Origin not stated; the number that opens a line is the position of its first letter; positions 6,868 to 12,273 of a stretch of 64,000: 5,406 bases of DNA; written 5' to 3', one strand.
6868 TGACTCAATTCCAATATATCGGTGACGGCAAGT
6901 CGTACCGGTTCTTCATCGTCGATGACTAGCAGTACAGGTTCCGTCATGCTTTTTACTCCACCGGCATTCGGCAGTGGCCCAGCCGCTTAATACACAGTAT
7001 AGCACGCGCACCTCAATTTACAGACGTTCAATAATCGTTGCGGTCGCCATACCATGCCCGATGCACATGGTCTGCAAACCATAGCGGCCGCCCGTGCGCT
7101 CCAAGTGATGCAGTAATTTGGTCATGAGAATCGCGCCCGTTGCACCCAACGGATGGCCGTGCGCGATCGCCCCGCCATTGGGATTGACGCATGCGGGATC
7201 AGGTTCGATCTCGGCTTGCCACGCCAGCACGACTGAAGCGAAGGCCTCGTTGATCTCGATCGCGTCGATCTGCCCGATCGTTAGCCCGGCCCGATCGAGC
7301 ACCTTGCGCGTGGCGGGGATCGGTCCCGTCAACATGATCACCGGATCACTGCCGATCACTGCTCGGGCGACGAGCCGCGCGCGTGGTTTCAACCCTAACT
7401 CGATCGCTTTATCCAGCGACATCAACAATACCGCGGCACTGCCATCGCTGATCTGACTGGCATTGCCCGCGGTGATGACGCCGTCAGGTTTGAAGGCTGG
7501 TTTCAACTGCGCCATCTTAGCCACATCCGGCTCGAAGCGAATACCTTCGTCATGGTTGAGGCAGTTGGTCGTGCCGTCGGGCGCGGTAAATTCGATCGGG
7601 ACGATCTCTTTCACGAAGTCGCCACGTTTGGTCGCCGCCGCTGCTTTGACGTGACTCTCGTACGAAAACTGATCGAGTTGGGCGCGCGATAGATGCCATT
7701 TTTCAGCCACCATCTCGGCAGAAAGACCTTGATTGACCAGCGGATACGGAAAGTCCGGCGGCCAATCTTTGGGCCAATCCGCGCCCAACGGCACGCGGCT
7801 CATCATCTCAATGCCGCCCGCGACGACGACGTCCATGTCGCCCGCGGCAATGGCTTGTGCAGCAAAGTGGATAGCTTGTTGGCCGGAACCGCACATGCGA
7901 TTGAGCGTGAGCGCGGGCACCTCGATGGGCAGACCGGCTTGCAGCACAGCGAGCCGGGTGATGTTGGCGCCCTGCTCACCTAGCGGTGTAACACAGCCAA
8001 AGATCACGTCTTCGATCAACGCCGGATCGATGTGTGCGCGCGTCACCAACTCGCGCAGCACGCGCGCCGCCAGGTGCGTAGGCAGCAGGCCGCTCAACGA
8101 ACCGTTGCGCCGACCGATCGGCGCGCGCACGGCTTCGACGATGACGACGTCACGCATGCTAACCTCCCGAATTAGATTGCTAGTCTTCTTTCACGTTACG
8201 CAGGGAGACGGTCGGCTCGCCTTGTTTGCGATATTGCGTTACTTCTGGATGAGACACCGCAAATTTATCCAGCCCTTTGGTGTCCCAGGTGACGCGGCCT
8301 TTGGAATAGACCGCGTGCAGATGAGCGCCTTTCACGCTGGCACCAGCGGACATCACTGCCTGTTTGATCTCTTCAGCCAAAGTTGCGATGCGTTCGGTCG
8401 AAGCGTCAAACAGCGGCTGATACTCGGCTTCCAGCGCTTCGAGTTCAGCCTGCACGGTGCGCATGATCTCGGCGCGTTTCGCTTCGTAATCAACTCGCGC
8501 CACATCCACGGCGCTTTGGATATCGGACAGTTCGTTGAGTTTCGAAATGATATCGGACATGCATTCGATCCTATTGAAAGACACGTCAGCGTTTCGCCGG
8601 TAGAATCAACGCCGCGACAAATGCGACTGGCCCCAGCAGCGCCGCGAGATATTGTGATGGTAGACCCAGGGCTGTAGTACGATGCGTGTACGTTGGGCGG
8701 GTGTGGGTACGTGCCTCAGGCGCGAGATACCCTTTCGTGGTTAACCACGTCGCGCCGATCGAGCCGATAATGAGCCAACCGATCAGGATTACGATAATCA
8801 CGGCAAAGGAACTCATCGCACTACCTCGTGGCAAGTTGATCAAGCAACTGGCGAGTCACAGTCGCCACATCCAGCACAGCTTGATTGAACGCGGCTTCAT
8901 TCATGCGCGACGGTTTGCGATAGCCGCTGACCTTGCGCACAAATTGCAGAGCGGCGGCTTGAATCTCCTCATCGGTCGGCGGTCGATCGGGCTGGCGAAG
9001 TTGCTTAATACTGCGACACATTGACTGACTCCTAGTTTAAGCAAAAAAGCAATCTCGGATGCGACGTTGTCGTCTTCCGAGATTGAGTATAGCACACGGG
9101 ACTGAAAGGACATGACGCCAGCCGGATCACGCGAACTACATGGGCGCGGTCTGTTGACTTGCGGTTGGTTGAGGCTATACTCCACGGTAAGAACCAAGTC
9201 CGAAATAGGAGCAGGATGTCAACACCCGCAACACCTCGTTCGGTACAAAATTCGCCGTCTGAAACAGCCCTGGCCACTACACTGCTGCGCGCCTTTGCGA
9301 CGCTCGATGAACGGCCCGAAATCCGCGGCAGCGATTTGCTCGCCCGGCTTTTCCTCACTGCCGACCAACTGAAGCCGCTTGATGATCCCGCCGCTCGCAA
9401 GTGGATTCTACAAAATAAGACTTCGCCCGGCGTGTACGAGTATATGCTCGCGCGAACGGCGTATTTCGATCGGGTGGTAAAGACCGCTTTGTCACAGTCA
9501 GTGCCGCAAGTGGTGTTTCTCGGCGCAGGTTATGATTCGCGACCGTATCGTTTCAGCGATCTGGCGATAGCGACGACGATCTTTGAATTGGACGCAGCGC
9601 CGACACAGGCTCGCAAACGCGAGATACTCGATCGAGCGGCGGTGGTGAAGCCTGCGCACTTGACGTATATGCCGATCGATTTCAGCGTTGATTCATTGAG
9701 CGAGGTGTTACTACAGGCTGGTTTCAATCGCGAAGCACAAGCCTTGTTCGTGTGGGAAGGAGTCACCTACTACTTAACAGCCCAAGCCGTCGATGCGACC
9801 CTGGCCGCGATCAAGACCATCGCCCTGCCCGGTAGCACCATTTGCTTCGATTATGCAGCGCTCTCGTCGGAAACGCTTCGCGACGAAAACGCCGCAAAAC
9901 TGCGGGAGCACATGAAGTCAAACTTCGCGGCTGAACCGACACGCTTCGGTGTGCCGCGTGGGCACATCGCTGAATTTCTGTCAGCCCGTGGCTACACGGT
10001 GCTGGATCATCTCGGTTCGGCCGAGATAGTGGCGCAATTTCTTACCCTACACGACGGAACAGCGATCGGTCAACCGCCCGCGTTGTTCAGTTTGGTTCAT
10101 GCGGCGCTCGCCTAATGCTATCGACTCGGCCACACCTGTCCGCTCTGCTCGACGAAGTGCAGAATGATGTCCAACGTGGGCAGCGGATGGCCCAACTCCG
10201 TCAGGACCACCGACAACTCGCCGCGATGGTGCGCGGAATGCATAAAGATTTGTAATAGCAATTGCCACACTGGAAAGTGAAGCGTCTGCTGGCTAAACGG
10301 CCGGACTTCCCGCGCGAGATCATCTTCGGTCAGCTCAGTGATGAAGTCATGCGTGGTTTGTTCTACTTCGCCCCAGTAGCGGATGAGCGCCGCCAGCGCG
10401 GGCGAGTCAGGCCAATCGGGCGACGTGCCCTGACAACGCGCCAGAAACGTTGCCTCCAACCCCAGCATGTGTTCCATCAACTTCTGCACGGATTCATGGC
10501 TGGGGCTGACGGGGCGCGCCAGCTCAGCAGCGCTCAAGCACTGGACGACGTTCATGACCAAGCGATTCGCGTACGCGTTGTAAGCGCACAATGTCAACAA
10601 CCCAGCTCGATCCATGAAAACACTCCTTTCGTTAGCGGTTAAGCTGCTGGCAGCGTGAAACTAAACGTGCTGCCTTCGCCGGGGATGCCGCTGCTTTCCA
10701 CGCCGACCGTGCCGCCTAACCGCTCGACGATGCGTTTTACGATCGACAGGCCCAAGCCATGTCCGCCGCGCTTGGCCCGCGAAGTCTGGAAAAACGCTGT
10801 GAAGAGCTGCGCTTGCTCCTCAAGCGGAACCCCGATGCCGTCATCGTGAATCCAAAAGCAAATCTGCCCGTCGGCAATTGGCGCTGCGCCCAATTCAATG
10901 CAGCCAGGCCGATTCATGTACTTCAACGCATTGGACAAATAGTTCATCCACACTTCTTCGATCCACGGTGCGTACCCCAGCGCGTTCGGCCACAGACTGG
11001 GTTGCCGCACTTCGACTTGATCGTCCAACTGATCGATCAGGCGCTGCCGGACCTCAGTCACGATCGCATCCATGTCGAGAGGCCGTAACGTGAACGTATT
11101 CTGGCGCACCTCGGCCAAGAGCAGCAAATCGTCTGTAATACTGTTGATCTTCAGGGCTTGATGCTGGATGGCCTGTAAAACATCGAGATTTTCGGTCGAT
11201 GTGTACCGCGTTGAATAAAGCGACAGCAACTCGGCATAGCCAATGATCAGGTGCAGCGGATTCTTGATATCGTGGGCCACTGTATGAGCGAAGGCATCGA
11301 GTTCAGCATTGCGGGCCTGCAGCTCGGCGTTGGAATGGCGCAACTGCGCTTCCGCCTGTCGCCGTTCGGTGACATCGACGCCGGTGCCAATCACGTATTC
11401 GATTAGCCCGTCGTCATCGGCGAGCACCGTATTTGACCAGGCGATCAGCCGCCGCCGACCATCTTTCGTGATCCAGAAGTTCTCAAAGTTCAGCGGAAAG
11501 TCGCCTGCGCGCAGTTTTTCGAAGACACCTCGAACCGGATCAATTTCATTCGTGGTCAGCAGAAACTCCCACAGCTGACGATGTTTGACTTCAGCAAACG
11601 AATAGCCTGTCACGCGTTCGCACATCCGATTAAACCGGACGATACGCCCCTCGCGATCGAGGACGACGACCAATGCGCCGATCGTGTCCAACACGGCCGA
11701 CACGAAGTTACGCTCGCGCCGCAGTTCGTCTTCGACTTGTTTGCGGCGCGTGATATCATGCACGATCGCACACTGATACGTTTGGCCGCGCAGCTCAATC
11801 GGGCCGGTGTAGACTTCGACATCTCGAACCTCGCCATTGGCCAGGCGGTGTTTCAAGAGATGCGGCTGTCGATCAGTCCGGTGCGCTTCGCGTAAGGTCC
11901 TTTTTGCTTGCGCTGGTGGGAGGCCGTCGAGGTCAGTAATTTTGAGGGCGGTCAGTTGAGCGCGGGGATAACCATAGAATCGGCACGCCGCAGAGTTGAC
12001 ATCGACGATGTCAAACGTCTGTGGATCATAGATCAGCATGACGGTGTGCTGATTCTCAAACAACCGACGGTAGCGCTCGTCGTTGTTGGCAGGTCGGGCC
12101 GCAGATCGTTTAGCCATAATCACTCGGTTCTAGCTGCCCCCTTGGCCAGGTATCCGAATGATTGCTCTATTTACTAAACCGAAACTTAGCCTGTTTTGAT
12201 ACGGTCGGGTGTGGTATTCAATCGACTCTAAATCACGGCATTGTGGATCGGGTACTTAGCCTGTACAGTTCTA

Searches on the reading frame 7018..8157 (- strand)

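Call 58: search_protein_families(library=pfam, proteins=[window:7018-8157:-], max_evalue=0.001)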
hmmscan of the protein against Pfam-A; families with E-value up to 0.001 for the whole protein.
window:7018-8157:- (379 aa): 3 families
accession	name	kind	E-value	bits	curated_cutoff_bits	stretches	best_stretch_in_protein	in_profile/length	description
PF00108.29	Thiolase_N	-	2.2e-72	244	26.4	2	4-125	1-121/260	Thiolase, N-terminal domain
PF02803.24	Thiolase_C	-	8.4e-41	138.9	27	1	256-378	1-123/123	Thiolase, C-terminal domain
PF00109.32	ketoacyl-synt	-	7.9e-07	29.4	20.8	1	81-120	166-205/252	Beta-ketoacyl synthase, N-terminal domain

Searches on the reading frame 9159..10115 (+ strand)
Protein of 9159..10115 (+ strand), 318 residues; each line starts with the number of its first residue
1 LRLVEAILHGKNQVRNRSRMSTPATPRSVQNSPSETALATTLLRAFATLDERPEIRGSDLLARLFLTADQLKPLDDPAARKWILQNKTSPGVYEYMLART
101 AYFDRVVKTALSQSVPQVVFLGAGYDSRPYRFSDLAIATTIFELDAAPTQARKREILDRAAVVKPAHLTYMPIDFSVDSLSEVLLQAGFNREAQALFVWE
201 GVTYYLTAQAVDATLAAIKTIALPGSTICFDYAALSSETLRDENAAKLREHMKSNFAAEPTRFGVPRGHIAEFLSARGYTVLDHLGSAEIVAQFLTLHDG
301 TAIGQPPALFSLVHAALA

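Call 58: search_protein_families(library=pfam, proteins=[window:9159-10115:+], max_evalue=0.001)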
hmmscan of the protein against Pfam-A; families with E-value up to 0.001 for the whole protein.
window:9159-10115:+ (318 aa): 1 family
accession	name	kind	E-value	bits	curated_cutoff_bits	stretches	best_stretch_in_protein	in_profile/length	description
PF04072.20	LCM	-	2.4e-42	145.4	22.3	1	37-218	1-186/187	Leucine carboxyl methyltransferase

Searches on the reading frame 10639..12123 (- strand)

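Call 58: search_protein_families(library=pfam, proteins=[window:10639-12123:-], max_evalue=0.001)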
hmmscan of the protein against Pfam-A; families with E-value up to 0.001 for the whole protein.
window:10639-12123:- (494 aa): 7 families
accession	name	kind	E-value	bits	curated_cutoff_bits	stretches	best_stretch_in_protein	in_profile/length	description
PF02518.31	HATPase_c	-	3.5e-23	82.6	26.4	1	386-493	4-109/111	Histidine kinase-, DNA gyrase B-, and HSP90-like ATPase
PF13426.13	PAS_9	-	5e-21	75.3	27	2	152-253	4-103/103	PAS domain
PF00989.32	PAS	-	2.9e-17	63.1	22.6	2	140-251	2-113/113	PAS fold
PF08448.16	PAS_4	-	1.6e-16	61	23.1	2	145-256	1-110/110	PAS fold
PF13188.13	PAS_8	-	8.2e-16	57.7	21.8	2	16-71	1-53/65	PAS domain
PF00512.31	HisKA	-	5.2e-12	46.1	26.9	1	276-340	3-64/66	His Kinase A (phospho-acceptor) domain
PF08447.18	PAS_3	-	7.3e-08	33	25.6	1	162-247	2-88/89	PAS fold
